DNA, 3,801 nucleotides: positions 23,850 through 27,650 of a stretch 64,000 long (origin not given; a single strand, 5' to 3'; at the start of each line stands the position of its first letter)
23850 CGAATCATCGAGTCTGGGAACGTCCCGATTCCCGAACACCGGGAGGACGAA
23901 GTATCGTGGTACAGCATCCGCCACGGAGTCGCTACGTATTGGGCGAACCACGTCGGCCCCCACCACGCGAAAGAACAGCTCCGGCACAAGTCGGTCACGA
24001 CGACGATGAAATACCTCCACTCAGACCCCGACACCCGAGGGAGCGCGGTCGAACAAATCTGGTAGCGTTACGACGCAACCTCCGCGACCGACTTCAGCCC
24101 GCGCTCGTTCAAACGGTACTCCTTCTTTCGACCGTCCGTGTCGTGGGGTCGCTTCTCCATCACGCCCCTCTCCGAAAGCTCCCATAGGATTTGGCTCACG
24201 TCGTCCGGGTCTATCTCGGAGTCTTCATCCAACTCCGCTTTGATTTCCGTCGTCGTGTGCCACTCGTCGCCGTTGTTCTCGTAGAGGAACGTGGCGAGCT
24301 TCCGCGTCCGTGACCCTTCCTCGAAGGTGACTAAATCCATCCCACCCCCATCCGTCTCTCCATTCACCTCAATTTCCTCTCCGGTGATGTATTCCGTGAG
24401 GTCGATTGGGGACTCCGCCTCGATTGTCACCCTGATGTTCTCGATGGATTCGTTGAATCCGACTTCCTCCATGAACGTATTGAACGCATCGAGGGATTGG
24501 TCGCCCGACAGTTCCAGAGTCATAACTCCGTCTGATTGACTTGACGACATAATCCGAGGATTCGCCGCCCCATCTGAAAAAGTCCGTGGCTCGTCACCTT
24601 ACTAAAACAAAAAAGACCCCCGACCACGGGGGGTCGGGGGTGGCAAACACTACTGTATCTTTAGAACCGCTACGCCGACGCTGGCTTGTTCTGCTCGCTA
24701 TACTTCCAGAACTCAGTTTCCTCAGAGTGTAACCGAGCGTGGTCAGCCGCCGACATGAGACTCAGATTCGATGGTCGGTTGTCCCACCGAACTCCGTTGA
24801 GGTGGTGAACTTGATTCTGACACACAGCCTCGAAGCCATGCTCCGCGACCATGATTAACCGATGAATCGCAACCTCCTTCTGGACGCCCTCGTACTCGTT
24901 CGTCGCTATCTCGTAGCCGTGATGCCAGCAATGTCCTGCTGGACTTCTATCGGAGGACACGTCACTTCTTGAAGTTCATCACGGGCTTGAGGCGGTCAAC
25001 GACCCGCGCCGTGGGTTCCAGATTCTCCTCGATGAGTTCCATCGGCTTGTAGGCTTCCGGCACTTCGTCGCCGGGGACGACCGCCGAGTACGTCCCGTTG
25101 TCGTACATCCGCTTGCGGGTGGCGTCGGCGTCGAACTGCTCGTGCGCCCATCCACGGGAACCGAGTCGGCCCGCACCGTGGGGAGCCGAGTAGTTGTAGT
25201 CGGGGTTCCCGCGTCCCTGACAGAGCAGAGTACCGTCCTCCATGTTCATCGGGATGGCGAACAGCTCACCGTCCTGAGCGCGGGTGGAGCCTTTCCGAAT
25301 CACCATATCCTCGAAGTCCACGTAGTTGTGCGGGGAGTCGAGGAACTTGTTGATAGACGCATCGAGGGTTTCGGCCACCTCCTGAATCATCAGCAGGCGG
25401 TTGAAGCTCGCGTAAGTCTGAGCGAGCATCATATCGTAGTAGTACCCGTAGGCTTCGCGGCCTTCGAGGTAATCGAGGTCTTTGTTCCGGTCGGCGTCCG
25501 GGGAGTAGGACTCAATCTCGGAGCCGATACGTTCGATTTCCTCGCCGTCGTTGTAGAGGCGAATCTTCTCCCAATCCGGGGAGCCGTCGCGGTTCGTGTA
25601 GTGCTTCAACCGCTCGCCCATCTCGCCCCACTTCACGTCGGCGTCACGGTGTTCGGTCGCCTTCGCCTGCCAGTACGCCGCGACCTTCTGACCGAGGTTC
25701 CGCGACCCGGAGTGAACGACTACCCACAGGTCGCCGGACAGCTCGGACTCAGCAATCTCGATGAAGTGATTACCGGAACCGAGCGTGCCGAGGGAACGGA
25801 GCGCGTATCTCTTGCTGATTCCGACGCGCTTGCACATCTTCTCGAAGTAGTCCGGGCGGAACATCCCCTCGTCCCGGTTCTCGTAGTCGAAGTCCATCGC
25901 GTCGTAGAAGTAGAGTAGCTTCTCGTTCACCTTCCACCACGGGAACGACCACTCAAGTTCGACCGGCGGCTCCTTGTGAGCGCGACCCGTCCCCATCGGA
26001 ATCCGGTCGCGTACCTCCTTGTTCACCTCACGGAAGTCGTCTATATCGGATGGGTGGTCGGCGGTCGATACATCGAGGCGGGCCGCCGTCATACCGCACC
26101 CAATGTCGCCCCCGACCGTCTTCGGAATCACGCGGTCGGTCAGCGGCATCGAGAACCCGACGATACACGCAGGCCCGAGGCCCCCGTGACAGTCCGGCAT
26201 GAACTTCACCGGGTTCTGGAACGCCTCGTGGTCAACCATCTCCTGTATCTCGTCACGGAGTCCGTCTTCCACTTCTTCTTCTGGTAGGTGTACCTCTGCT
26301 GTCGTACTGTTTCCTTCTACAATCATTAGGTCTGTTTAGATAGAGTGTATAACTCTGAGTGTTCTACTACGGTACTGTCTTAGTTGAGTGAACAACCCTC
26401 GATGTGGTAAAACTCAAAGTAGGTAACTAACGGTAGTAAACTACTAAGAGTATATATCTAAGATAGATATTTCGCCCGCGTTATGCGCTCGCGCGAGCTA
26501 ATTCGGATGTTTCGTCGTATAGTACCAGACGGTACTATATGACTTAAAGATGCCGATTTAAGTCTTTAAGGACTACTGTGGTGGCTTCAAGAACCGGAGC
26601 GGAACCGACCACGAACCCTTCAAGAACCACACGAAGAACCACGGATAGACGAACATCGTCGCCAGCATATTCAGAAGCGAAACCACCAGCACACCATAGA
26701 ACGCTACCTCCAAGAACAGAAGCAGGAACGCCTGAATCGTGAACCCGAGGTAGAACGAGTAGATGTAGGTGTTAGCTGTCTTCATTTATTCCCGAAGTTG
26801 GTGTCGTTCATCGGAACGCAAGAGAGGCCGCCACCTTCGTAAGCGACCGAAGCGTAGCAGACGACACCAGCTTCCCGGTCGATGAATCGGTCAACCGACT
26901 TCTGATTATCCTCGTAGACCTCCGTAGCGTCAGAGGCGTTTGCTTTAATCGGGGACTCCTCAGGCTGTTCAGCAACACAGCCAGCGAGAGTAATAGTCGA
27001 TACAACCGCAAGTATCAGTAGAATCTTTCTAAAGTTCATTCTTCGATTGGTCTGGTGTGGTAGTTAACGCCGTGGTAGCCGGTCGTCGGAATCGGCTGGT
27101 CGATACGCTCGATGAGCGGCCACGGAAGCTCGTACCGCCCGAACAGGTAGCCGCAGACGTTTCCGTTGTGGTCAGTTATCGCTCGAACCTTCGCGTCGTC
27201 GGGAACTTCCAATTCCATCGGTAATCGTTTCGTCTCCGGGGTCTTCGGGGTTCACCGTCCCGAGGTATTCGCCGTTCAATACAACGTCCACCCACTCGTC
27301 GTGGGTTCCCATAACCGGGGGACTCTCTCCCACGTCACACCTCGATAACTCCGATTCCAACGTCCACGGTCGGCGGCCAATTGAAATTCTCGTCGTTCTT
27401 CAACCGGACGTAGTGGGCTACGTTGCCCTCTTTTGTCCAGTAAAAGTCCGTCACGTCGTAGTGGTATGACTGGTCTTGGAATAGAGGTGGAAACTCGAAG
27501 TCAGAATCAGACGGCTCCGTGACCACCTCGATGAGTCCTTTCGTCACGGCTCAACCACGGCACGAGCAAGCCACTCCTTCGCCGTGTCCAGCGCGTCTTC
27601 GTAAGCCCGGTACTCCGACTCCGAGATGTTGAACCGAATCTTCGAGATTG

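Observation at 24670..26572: Virus-encoded RtcB RNA ligase with an adjacent HNH nuclease and a long structured leader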

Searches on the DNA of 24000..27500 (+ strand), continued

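Call 30: get_annotated_region(hit=H27, flank=3000)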
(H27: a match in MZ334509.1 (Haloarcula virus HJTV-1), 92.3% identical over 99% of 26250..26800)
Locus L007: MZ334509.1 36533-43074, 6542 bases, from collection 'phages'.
description: Haloarcula virus HJTV-1 isolate HJTV-1/22, complete genome.
organism: Haloarcula virus HJTV-1 (NCBI taxid 2877985)
taxonomy: Viruses; Duplodnaviria; Heunggongvirae; Uroviricota; Caudoviricetes; Thumleimavirales; Hafunaviridae; Haloferacalesvirus
host: Haloarcula japonica; source: solar saltern; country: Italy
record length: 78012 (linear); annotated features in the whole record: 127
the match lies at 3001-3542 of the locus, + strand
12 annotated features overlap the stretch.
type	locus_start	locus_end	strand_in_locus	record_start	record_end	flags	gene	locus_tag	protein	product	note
CDS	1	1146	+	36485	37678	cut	-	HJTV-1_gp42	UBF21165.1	integrase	-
CDS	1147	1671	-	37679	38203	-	-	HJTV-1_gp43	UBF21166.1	winged HTH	-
CDS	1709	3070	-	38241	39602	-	-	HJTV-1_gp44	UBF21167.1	RNA-splicing ligase RtcB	-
CDS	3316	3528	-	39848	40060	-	-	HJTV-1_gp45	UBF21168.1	hypothetical protein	-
CDS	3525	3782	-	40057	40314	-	-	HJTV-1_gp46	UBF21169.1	hypothetical protein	-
CDS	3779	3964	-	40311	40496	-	-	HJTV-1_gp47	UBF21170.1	hypothetical protein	-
CDS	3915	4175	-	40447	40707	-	-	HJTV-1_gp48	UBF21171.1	hypothetical protein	-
CDS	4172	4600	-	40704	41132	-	-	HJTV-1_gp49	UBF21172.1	hypothetical protein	-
CDS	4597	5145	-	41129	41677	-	-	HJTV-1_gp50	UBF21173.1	dCTP deaminase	-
CDS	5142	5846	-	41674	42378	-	-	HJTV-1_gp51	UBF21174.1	thymidylate synthase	-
CDS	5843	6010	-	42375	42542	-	-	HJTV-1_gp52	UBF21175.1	hypothetical protein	-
CDS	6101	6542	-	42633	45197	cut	-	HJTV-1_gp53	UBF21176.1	DNA polymerase elongation subunit family B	-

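Call 31: get_annotated_region(hit=H28, flank=3000)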
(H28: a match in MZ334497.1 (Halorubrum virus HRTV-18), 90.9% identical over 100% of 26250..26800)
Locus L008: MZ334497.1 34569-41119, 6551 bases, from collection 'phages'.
description: Halorubrum virus HRTV-18 isolate HRTV-18/7, complete genome.
organism: Halorubrum virus HRTV-18 (NCBI taxid 2877998)
taxonomy: Viruses; Duplodnaviria; Heunggongvirae; Uroviricota; Caudoviricetes; Thumleimavirales; Hafunaviridae; Haloferacalesvirus
host: Halorubrum sp.; source: solar saltern; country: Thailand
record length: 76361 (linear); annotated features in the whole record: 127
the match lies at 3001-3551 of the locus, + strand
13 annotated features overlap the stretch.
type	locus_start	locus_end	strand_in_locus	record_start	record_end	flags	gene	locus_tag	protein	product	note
CDS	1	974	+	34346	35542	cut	-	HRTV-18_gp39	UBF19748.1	integrase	-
CDS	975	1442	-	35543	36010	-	-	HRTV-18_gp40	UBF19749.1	winged HTH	-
CDS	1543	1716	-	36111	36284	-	-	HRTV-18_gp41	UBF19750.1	hypothetical protein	-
CDS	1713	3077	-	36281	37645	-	-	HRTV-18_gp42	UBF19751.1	RNA-splicing ligase RtcB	-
CDS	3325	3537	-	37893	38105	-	-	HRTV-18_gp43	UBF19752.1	hypothetical protein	-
CDS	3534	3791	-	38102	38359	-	-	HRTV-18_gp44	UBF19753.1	hypothetical protein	-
CDS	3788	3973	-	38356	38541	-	-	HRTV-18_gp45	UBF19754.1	hypothetical protein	-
CDS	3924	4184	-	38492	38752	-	-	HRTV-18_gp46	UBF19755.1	hypothetical protein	-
CDS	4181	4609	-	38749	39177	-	-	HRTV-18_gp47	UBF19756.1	hypothetical protein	-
CDS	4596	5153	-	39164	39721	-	-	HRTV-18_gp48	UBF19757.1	dCTP deaminase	-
CDS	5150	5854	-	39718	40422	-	-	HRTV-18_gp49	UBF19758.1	thymidylate synthase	-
CDS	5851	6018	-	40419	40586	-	-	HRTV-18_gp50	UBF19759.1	hypothetical protein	-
CDS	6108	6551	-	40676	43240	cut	-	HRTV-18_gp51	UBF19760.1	DNA polymerase elongation subunit family B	-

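Call 32: get_annotated_region(hit=H46, flank=3000)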
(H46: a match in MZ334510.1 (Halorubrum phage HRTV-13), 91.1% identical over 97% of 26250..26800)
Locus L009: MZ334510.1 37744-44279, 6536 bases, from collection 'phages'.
description: Halorubrum phage HRTV-13 isolate HRTV-13/1, complete genome.
organism: Halorubrum phage HRTV-13 (NCBI taxid 2877993)
taxonomy: Viruses; Duplodnaviria; Heunggongvirae; Uroviricota; Caudoviricetes; Thumleimavirales; Hafunaviridae; Haloferacalesvirus; Haloferacalesvirus hv5
host: Halorubrum sp.; source: solar saltern; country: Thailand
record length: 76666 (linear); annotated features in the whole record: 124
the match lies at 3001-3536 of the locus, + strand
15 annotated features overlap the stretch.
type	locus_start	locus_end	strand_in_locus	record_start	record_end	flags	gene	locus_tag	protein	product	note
CDS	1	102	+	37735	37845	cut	-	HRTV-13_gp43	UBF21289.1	hypothetical protein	-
CDS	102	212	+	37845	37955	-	-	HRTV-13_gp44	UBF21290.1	hypothetical protein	-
CDS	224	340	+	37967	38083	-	-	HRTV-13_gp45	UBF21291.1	hypothetical protein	-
CDS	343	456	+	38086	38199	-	-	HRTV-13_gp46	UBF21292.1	hypothetical protein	-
CDS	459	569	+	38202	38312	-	-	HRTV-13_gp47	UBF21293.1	hypothetical protein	-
CDS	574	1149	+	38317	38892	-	-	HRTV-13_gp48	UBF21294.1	hypothetical protein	-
CDS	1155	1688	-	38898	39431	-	-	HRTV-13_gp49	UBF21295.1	winged HTH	-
CDS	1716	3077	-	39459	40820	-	-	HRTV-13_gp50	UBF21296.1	RNA-splicing ligase RtcB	-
CDS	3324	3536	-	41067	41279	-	-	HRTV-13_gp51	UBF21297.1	hypothetical protein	-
CDS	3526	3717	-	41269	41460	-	-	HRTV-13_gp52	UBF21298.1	hypothetical protein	-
CDS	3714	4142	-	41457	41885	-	-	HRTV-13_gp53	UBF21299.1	hypothetical protein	-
CDS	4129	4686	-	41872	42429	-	-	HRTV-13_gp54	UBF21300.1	dCTP deaminase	-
CDS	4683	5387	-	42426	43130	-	-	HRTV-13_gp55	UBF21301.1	thymidylate synthase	-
CDS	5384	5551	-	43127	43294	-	-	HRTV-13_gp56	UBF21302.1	hypothetical protein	-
CDS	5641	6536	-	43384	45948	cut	-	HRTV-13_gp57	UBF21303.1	DNA polymerase elongation subunit family B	-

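Call 33: get_annotated_region(hit=H48, flank=3000)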
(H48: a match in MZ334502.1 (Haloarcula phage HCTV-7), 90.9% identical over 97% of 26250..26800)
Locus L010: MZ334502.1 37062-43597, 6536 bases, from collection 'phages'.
description: Haloarcula phage HCTV-7 isolate HCTV-7/16, complete genome.
organism: Haloarcula phage HCTV-7 (NCBI taxid 2877982)
taxonomy: Viruses; Duplodnaviria; Heunggongvirae; Uroviricota; Caudoviricetes; Thumleimavirales; Hafunaviridae; Haloferacalesvirus; Haloferacalesvirus hv5
host: Haloarcula californiae; source: solar saltern; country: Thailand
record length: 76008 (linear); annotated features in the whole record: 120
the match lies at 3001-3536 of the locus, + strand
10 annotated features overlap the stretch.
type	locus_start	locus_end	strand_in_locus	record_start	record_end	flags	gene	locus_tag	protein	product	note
CDS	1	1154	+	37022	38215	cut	-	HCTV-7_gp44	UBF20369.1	integrase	-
CDS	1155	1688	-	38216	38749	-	-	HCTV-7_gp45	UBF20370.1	winged HTH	-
CDS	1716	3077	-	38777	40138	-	-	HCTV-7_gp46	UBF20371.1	RNA-splicing ligase RtcB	-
CDS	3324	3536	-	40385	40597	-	-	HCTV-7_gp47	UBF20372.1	hypothetical protein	-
CDS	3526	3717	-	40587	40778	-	-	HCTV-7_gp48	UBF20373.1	hypothetical protein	-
CDS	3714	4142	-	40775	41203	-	-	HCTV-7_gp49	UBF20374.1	hypothetical protein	-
CDS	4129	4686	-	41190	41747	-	-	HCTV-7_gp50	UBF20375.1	dCTP deaminase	-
CDS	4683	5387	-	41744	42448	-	-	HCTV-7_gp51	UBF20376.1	thymidylate synthase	-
CDS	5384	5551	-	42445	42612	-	-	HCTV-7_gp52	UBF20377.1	hypothetical protein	-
CDS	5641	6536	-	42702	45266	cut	-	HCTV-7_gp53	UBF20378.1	DNA polymerase elongation subunit family B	-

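Call 34: get_annotated_region(hit=H61, flank=3000)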
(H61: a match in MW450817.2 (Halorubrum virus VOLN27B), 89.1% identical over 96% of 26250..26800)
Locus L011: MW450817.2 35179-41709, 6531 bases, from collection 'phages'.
description: Halorubrum virus VOLN27B, complete genome.
organism: Halorubrum virus VOLN27B (NCBI taxid 2802002)
taxonomy: Viruses; Duplodnaviria; Heunggongvirae; Uroviricota; Caudoviricetes; Thumleimavirales; Hafunaviridae; Haloferacalesvirus
host: Halorubrum sp. LN27; source: salt_mine; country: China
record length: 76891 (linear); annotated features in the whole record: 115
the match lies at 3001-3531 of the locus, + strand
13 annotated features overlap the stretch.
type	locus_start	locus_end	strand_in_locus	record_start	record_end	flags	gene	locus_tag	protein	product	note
CDS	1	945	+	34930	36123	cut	-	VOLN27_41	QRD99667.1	integrase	-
CDS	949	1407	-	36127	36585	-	-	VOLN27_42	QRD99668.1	MarR family transcriptional regulator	MarR family transcriptional regulator; winged-helix domain protein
CDS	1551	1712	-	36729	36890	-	-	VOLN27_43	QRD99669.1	HNH-endonuclease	-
CDS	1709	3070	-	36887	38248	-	-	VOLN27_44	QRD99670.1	RNA-splicing ligase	-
CDS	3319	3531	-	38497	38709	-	-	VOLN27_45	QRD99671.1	hypothetical protein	-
CDS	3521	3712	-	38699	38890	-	-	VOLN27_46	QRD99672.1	hypothetical protein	-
CDS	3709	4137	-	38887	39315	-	-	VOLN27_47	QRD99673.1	hypothetical protein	-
CDS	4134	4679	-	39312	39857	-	-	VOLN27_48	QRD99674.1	dCTP deaminase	-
CDS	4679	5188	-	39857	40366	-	-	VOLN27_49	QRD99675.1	laglidadg endonuclease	Laglidadg endonuclease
CDS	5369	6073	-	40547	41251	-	-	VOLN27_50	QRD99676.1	FAD-dependent thymidylate synthase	-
CDS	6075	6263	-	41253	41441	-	-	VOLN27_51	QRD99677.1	hypothetical protein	-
CDS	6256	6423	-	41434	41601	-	-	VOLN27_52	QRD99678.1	hypothetical protein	-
CDS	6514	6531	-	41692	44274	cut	-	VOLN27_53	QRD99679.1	DNA polymerase elongation subunit family B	DNA polymerase, elongation subunit (family B)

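Call 38: search_rna_families(source=window, start=26250, end=26650, threshold=evalue, max_evalue=10)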
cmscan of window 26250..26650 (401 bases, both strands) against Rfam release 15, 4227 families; matches with E-value up to 10: 1.
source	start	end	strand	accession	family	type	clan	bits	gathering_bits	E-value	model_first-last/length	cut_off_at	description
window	26538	26650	-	RF02603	BASRCII26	Gene; sRNA;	-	11.3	218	1.9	63-190/190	5'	Brucella sRNA CII26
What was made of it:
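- On Structured cis-regulatory RNA leader: An Rfam E-value search of 26250-26650 gave only a chance hit (E 1.9, call 38).
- There is no Rfam match (call 38).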

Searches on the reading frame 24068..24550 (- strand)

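Call 4: search_protein_families(library=pfam, proteins=[window:24068-24550:-], max_evalue=0.01)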
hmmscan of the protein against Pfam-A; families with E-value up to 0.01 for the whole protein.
window:24068-24550:- (160 aa): 1 family
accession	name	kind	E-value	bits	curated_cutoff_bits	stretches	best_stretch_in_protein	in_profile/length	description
PF03551.20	PadR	-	0.0093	16.4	27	0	102-155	14-73/75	Transcriptional regulator PadR-like family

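Call 15: search_protein_families(library=ncbifam, proteins=[window:24068-24550:-], max_evalue=0.01)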
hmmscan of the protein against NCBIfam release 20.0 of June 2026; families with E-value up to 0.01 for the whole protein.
window:24068-24550:- (160 aa): 1 family
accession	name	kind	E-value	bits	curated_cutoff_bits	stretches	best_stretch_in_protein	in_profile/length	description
NF053755.1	MsvR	equivalog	0.009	15.7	220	0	118-155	43-80/236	transcriptional factor MsvR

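Call 16: search_protein_families(library=phrogs, proteins=[window:24068-24550:-], max_evalue=0.001)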
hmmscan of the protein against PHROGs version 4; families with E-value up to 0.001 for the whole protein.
window:24068-24550:- (160 aa): 2 families
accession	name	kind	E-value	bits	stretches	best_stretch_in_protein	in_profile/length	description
phrog_20636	-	unknown function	1.6e-83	279.4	1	1-157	1-154/155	-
phrog_4278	-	unknown function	0.00076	20.3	1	101-158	50-107/127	-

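Call 80: search_protein_families(library=padloc, proteins=[window:24068-24550:-], max_evalue=0.001)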
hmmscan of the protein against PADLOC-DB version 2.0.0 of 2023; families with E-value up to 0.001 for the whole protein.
window:24068-24550:- (160 aa): 0 families
